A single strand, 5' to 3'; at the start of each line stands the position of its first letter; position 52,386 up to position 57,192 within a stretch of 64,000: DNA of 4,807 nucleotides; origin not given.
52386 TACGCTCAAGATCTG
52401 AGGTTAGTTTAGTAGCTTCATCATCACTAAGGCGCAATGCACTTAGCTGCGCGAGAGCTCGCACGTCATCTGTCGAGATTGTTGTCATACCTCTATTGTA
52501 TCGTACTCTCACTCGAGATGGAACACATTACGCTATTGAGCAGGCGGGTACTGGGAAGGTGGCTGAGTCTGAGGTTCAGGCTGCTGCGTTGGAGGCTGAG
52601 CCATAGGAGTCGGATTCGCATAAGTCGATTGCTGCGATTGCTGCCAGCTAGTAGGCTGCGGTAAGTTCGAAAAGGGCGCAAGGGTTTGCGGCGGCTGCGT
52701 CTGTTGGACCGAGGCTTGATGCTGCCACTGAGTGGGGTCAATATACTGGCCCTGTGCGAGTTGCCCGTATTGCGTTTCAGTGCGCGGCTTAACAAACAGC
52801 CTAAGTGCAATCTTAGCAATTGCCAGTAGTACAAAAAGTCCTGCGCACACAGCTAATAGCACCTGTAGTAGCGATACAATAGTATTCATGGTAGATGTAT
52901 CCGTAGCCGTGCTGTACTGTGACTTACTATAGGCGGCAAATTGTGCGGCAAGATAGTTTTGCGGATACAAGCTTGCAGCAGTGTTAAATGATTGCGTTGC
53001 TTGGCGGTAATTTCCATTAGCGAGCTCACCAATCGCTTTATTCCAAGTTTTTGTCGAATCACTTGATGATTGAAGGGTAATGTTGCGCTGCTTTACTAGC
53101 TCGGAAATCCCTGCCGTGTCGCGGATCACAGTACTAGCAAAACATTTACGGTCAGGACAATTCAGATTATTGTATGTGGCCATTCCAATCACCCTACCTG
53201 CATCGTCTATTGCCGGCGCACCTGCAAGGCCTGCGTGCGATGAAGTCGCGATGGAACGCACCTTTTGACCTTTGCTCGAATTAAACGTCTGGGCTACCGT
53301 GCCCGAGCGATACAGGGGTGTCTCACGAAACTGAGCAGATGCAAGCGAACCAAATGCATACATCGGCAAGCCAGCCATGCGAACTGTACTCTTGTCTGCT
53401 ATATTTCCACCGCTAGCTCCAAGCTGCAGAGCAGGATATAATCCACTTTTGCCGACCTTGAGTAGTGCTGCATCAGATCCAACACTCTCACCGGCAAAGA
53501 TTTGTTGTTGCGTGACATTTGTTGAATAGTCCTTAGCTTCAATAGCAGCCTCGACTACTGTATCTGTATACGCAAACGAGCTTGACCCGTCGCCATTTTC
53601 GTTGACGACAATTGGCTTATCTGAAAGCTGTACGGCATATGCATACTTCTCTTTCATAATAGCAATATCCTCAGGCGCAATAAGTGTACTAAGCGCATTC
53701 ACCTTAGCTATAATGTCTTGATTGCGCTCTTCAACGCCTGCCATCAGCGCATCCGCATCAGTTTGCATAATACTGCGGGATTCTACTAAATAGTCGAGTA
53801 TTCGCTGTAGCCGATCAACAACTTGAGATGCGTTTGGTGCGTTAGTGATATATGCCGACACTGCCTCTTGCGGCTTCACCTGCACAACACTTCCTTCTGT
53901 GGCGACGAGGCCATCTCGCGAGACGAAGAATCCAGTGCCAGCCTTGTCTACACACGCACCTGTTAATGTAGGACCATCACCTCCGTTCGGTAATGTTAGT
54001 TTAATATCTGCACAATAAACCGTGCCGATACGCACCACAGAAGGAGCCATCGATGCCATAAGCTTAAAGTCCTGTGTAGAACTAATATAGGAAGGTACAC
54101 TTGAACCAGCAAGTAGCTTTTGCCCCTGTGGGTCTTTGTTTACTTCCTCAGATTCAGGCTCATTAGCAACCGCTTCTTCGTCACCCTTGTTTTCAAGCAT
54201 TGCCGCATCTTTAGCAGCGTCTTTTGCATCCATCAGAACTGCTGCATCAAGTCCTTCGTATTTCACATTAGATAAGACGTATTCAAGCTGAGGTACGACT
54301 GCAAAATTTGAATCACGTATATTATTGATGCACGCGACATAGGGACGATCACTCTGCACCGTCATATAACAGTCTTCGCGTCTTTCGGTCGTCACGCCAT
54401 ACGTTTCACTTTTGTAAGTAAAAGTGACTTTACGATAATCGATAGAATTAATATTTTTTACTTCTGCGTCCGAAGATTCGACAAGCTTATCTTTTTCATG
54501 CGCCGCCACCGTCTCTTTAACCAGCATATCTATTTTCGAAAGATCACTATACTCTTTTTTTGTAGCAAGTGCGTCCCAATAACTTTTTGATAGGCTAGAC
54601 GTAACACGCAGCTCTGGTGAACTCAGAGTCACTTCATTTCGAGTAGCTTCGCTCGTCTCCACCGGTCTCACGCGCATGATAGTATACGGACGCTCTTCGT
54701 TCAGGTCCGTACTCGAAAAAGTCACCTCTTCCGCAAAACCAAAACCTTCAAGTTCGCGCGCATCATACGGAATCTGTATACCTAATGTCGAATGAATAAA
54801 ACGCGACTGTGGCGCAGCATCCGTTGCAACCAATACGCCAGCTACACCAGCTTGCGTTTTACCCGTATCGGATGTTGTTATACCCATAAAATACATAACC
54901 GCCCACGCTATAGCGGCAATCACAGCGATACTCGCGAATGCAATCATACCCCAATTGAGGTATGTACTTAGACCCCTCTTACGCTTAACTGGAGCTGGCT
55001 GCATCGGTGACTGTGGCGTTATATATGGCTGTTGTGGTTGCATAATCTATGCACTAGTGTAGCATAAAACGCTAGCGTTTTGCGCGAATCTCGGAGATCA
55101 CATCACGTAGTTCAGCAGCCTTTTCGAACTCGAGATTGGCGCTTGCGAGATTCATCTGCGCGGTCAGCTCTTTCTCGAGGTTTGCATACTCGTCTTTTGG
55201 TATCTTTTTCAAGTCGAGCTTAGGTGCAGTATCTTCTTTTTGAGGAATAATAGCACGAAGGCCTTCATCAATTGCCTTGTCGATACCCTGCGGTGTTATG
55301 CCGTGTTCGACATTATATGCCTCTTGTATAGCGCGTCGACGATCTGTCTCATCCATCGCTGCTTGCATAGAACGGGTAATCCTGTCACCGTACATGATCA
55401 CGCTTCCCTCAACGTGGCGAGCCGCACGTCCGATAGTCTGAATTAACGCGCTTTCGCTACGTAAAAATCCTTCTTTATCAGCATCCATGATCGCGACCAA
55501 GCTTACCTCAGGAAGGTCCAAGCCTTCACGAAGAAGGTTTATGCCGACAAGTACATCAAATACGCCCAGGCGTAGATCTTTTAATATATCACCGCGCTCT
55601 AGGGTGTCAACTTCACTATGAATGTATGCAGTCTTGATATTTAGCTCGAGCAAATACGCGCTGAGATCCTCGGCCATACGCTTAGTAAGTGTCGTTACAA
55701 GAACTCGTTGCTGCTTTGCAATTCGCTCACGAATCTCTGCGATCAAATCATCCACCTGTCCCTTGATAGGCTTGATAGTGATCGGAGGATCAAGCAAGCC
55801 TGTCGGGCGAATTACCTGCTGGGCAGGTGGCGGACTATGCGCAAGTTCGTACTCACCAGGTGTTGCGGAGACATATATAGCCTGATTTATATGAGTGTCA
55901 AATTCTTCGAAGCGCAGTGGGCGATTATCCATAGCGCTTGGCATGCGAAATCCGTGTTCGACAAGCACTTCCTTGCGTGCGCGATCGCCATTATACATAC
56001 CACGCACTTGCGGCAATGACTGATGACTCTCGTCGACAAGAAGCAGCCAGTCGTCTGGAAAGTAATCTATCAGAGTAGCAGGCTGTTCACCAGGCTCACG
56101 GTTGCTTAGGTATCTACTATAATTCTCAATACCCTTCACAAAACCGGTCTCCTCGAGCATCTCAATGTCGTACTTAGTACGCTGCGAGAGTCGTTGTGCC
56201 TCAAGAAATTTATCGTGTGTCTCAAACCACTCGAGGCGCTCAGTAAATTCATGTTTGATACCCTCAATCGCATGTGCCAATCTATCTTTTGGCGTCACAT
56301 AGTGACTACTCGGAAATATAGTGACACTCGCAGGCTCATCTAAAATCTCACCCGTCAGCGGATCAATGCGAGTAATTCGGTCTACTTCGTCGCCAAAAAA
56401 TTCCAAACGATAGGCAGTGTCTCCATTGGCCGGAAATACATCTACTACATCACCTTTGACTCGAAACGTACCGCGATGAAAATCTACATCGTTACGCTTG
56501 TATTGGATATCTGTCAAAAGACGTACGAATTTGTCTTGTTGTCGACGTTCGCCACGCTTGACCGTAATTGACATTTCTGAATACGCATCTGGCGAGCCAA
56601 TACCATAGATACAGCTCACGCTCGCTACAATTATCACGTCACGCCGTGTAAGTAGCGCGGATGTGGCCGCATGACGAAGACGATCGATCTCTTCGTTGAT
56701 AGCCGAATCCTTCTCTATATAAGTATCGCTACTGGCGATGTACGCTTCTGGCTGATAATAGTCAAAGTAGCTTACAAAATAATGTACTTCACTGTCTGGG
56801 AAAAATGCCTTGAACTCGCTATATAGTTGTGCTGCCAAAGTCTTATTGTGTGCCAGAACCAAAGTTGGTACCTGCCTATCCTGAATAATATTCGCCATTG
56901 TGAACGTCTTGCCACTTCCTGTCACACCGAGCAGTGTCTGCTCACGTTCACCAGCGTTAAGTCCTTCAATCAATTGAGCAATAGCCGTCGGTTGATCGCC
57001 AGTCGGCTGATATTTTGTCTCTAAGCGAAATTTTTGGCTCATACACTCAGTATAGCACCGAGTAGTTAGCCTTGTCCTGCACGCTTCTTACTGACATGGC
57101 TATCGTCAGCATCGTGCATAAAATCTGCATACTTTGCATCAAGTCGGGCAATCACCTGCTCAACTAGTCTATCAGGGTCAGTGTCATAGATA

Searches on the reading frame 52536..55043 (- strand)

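Call 19: search_protein_families(library=pfam, proteins=[window:52536-55043:-], max_evalue=0.001)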
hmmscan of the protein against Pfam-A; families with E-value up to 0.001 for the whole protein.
window:52536-55043:- (836 aa): 1 family
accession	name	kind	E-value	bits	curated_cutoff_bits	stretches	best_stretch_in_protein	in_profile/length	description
PF13365.12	Trypsin_2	-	1.7e-10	42.2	27.6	1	498-621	33-144/144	Trypsin-like peptidase domain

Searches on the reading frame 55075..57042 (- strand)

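Call 19: search_protein_families(library=pfam, proteins=[window:55075-57042:-], max_evalue=0.001)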
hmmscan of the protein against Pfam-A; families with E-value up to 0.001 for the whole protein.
window:55075-57042:- (656 aa): 6 families
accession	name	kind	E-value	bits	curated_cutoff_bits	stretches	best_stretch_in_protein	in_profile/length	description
PF17757.6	UvrB_inter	-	2.8e-32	111.1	22.9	1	159-248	1-91/91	UvrB interaction domain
PF12344.14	UvrB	-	3.4e-22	78.4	27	1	550-591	1-42/43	Ultra-violet resistance protein B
PF00271.37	Helicase_C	-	3e-19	69.7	23.5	1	432-543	5-109/110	Helicase conserved C-terminal domain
PF04851.21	ResIII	-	5.5e-12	46.3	22.5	1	12-87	3-83/164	Type III restriction enzyme, res subunit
PF02151.25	UVR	-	9.2e-09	35.2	21.5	1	624-654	5-35/36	UvrB/uvrC motif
PF00270.35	DEAD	-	1.5e-05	25.2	26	1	16-87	3-77/167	DEAD/DEAH box helicase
